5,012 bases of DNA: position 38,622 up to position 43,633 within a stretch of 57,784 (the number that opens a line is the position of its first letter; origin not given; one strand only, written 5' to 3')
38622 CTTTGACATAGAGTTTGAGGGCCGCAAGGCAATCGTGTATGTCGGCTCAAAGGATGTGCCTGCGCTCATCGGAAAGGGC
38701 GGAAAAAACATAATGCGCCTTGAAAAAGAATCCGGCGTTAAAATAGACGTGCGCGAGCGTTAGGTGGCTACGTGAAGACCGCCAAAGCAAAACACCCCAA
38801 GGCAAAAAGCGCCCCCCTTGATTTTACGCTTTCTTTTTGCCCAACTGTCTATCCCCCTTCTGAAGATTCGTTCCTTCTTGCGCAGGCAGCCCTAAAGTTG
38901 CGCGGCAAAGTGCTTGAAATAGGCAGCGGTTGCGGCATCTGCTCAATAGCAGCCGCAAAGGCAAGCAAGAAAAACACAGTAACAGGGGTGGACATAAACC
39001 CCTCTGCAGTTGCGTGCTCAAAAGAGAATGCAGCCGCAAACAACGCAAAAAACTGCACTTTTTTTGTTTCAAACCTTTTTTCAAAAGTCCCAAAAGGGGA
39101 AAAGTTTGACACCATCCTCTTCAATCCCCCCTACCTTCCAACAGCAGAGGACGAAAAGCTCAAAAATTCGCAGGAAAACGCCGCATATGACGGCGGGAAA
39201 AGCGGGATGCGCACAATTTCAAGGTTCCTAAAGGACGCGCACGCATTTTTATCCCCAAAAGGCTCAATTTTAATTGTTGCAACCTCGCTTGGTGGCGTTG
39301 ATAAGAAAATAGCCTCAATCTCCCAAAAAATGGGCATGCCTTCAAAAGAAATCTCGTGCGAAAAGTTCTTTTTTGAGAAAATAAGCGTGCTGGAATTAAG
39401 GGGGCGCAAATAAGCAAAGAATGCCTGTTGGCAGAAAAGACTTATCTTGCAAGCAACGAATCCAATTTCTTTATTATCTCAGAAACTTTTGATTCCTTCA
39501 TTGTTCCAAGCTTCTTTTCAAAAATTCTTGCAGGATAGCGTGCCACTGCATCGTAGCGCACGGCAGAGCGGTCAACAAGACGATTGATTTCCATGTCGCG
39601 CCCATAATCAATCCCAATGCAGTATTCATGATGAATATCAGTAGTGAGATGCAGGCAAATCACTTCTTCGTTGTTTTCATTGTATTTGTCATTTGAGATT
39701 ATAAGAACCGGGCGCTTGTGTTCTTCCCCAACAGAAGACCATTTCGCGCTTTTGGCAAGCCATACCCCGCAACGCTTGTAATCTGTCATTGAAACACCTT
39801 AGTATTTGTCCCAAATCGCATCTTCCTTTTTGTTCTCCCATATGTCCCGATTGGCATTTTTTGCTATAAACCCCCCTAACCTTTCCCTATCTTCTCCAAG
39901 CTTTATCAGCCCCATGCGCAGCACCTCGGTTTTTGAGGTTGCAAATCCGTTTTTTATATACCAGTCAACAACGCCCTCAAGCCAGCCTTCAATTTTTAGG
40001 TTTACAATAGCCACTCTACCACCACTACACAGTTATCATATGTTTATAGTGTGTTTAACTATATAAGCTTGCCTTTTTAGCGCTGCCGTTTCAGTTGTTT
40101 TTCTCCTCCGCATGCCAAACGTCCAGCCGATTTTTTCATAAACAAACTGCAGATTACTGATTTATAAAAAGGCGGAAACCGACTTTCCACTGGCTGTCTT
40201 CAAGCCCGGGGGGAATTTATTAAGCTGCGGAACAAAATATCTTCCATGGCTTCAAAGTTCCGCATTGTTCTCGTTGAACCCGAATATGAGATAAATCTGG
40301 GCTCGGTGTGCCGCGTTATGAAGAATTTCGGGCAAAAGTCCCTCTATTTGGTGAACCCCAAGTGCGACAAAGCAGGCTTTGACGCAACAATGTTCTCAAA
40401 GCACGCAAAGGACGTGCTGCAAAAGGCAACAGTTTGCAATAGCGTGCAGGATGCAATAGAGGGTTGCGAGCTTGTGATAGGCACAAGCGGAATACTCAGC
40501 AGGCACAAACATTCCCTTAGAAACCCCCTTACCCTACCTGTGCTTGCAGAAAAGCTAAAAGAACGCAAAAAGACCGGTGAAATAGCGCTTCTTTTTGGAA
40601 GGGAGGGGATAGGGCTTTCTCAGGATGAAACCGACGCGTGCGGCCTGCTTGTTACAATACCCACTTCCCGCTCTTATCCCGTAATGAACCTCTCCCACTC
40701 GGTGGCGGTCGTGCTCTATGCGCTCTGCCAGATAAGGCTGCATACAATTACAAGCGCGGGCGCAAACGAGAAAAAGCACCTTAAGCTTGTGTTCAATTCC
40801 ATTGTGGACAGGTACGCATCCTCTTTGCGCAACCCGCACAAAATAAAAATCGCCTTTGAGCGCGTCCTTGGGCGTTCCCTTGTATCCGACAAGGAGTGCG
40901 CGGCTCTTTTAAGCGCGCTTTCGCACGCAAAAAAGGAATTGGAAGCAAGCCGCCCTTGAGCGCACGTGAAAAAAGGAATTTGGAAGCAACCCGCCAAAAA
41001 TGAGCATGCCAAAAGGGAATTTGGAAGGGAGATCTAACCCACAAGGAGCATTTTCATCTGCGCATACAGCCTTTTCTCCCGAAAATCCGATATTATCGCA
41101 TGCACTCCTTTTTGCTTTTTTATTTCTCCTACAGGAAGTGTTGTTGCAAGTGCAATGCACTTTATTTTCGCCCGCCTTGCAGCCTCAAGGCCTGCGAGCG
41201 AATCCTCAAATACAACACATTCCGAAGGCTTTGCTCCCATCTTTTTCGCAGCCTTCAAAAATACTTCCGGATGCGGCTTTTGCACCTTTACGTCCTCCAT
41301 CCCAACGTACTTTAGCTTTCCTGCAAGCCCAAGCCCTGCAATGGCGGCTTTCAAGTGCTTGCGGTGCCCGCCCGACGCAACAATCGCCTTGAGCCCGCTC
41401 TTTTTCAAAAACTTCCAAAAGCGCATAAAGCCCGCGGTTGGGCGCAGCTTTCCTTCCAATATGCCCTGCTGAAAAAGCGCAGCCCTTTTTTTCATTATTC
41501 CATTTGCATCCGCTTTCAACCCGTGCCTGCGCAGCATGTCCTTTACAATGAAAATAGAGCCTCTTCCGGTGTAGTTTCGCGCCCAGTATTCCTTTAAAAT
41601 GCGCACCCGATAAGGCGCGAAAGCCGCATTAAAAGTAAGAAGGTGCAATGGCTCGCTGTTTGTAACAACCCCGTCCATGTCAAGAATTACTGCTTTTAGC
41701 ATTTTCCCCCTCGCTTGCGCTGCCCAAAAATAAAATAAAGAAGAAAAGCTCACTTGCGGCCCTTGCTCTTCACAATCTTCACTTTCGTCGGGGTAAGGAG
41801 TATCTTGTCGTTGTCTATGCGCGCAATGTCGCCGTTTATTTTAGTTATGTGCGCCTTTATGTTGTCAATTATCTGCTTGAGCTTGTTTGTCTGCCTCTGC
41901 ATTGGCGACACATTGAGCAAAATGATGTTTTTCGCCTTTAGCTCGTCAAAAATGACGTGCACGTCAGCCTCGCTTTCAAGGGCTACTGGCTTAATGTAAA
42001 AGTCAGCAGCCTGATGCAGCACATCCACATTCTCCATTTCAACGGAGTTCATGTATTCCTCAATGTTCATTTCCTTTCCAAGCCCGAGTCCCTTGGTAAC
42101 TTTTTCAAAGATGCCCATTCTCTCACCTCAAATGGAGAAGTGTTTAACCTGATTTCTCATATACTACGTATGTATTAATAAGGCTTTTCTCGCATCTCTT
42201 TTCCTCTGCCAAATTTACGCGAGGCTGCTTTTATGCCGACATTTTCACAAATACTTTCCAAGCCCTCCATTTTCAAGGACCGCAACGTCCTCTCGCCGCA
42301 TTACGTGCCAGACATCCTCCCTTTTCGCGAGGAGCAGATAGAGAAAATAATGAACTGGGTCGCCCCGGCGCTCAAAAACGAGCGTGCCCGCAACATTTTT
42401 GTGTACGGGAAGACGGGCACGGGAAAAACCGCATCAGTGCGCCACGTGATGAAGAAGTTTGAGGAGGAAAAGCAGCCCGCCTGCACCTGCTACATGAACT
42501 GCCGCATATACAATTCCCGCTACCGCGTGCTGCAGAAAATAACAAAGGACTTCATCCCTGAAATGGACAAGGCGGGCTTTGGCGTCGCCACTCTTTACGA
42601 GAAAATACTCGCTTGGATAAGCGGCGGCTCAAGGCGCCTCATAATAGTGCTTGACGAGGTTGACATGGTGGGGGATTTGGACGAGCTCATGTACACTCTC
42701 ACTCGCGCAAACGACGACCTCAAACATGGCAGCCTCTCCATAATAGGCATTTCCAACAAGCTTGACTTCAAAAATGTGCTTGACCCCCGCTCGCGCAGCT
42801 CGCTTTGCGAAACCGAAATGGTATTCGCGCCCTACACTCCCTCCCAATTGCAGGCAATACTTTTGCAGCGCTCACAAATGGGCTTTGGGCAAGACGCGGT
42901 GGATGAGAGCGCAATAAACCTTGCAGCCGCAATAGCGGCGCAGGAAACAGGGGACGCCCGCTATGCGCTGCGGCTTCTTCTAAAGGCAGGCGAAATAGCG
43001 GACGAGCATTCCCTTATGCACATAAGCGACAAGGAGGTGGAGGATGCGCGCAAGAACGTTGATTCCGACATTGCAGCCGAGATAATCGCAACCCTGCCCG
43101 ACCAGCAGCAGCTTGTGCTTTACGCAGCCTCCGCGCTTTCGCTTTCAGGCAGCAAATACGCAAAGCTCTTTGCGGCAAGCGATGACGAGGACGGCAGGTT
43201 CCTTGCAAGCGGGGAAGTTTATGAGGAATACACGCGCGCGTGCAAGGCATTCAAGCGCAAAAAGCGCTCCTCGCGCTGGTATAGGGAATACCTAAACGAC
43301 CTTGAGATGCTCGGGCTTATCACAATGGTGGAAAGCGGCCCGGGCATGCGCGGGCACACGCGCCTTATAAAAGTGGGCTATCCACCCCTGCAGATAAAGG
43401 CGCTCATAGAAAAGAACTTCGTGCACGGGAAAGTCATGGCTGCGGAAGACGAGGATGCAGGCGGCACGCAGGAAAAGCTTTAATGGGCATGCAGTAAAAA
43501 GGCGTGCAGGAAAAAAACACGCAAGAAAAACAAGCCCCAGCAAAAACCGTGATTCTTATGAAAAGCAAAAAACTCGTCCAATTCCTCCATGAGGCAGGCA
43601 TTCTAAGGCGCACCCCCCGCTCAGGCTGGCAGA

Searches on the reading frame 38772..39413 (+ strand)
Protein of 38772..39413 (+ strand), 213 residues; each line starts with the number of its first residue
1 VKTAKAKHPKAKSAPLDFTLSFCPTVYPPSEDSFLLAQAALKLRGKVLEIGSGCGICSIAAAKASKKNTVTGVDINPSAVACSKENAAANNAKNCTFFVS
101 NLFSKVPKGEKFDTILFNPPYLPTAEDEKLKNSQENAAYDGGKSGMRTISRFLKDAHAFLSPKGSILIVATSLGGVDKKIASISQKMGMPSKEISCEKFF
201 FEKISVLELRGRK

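Call 60: search_protein_families(library=pfam, proteins=[window:38772-39413:+], max_evalue=0.001)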
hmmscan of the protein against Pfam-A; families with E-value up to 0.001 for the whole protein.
window:38772-39413:+ (213 aa): 14 families
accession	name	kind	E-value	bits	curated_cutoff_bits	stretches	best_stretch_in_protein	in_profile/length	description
PF05175.20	MTS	-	6.2e-23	81.7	23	1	34-182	22-152/170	Methyltransferase small domain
PF13847.12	Methyltransf_31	-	4.4e-13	49.6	27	1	46-161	6-102/145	Methyltransferase domain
PF06325.19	PrmA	-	5.9e-12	46.1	22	1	41-118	159-233/296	Ribosomal protein L11 methyltransferase (PrmA)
PF13649.12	Methyltransf_25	-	1.8e-10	41.8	27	1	47-118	1-71/97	Methyltransferase domain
PF08242.18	Methyltransf_12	-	4.5e-08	34.1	30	1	48-117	1-71/98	Methyltransferase domain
PF01170.24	UPF0020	-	1.9e-07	31.4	22.3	1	59-129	68-139/197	RMKL-like, methyltransferase domain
PF02475.24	TRM5-TYW2_MTfase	-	6.9e-07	29.8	28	1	46-121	39-114/164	TRM5/TYW2 methyltransferase domain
PF10294.15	Methyltransf_16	-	1.1e-06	28.9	21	1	45-93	48-96/174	Lysine methyltransferase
PF07669.17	Eco57I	-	8.4e-06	26.4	25.3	1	100-169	62-133/171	Eco57I restriction-modification methylase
PF08241.18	Methyltransf_11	-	9.9e-06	26.6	21.2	1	48-117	1-66/95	Methyltransferase domain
PF13489.12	Methyltransf_23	-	3e-05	24.3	27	1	39-117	18-87/164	Methyltransferase domain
PF01135.25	PCMT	-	5.4e-05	23.5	20.3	1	37-117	67-148/210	Protein-L-isoaspartate(D-aspartate) O-methyltransferase (PCMT)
PF03602.21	Cons_hypoth95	-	0.00011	22.4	24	1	44-124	42-126/182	Conserved hypothetical protein 95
PF02390.23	Methyltransf_4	-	0.00054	19.9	24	0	47-104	5-62/173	Putative methyltransferase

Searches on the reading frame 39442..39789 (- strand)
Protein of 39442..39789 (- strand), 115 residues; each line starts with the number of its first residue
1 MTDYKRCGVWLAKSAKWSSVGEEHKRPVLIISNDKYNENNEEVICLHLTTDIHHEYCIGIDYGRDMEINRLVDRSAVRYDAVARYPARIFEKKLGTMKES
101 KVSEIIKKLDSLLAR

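Call 60: search_protein_families(library=pfam, proteins=[window:39442-39789:-], max_evalue=0.001)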
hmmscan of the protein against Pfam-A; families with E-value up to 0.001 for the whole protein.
window:39442-39789:- (115 aa): 1 family
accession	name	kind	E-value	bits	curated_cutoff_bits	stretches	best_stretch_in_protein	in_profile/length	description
PF02452.23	PemK_toxin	-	6.1e-10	39.7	23.1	1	6-112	2-108/109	PemK-like, MazF-like toxin of type II toxin-antitoxin system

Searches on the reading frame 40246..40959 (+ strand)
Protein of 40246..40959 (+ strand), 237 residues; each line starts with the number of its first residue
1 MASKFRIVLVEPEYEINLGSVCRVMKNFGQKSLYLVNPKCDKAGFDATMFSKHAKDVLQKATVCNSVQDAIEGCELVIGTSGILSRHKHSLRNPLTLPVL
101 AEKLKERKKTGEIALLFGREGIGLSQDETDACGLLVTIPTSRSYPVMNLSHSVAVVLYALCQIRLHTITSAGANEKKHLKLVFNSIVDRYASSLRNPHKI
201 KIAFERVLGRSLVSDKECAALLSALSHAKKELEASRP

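Call 60: search_protein_families(library=pfam, proteins=[window:40246-40959:+], max_evalue=0.001)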
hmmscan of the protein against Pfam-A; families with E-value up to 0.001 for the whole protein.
window:40246-40959:+ (237 aa): 1 family
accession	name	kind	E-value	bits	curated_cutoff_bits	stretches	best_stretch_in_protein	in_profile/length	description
PF00588.24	SpoU_methylase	-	3.3e-26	92.5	29.7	1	5-158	2-142/142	SpoU rRNA Methylase family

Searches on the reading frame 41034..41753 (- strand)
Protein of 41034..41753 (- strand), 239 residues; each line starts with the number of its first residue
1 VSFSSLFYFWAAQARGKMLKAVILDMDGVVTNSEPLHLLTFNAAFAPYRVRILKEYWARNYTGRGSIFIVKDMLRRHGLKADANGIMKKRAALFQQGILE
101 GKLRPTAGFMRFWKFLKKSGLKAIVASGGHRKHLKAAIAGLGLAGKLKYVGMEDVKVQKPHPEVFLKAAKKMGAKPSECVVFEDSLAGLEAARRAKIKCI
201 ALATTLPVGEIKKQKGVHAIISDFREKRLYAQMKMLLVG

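Call 60: search_protein_families(library=pfam, proteins=[window:41034-41753:-], max_evalue=0.001)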
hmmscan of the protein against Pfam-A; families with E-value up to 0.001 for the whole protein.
window:41034-41753:- (239 aa): 3 families
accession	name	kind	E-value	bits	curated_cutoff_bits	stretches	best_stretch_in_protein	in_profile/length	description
PF00702.32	Hydrolase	-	1.7e-26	94.2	26.4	1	20-195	2-190/191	haloacid dehalogenase-like hydrolase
PF13419.12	HAD_2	-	1.9e-22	80.7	23.8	1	22-201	1-177/178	Haloacid dehalogenase-like hydrolase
PF13242.12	Hydrolase_like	-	7.3e-05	23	22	1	158-204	3-50/75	HAD-hyrolase-like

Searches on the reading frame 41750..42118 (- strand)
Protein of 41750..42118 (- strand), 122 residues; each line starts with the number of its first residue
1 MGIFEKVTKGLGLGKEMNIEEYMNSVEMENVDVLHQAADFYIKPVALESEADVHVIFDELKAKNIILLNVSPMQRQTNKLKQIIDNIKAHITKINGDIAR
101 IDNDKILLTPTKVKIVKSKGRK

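Call 60: search_protein_families(library=pfam, proteins=[window:41750-42118:-], max_evalue=0.001)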
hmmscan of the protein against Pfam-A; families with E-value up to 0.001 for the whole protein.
window:41750-42118:- (122 aa): 1 family
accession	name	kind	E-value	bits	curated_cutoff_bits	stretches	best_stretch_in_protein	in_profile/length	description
PF04472.17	SepF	-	9.2e-14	51.9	27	1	42-115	1-72/72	Cell division protein SepF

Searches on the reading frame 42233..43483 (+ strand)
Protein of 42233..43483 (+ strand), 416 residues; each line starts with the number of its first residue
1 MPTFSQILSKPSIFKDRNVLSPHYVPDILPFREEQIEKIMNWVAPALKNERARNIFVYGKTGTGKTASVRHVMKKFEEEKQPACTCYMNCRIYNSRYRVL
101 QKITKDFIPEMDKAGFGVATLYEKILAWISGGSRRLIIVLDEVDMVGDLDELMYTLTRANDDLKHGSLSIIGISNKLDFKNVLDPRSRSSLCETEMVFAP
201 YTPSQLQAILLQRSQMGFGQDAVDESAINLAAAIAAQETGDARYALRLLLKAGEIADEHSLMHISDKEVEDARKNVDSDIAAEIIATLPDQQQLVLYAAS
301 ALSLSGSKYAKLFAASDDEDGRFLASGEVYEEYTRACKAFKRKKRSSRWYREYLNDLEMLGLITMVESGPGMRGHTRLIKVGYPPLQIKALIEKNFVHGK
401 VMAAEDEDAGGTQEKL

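Call 60: search_protein_families(library=pfam, proteins=[window:42233-43483:+], max_evalue=0.001)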
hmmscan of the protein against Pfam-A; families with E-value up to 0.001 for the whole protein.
window:42233-43483:+ (416 aa): 14 families
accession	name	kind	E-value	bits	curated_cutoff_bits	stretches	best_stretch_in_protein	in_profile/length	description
PF22703.2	Cdc6_lid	-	1.3e-18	67.1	27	1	208-273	2-67/68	Cdc6 AAA+ ATPase-type lid domain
PF09079.17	Cdc6_C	-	2.5e-16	59.9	25.1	1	284-389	2-94/96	CDC6, C terminal winged helix domain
PF13401.12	AAA_22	-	1.6e-11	45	27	1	51-171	4-121/130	AAA domain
PF13191.12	AAA_16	-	8.7e-10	39.8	32.6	1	29-114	2-85/167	AAA ATPase domain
PF01637.24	ATPase_2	-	8.4e-08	32.7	33.2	1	32-156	4-135/225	ATPase domain predominantly from Archaea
PF10412.15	TrwB_AAD_bind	-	1e-05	25.1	20.5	0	45-83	8-46/387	Type IV secretion-system coupling protein DNA-binding domain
PF00931.28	NB-ARC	-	2e-05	24.4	23.5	1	33-157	2-123/248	NB-ARC domain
PF24883.2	NPHP3_N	-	0.00011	22.8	24.8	0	50-91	20-61/164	Nephrocystin 3, N-terminal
PF05673.19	DUF815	-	0.00019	21.1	23.8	1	33-79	34-80/249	Protein of unknown function (DUF815)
PF22606.2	Cdc6-ORC-like_ATPase_lid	-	0.00022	21.5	27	1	201-256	1-56/60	Cdc6/ORC-like, ATPase lid domain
PF00004.35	AAA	-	0.00026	21.9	21.2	1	56-185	2-116/131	ATPase family associated with various cellular activities (AAA)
PF12775.13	AAA_7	-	0.00031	20.8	25.8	1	50-92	31-73/181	P-loop containing dynein motor region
PF05729.18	NACHT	-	0.00046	20.5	26.7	0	54-102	2-56/167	NACHT domain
PF05970.20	PIF1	-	0.00052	20.1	25.9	0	35-81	6-51/223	PIF1-like helicase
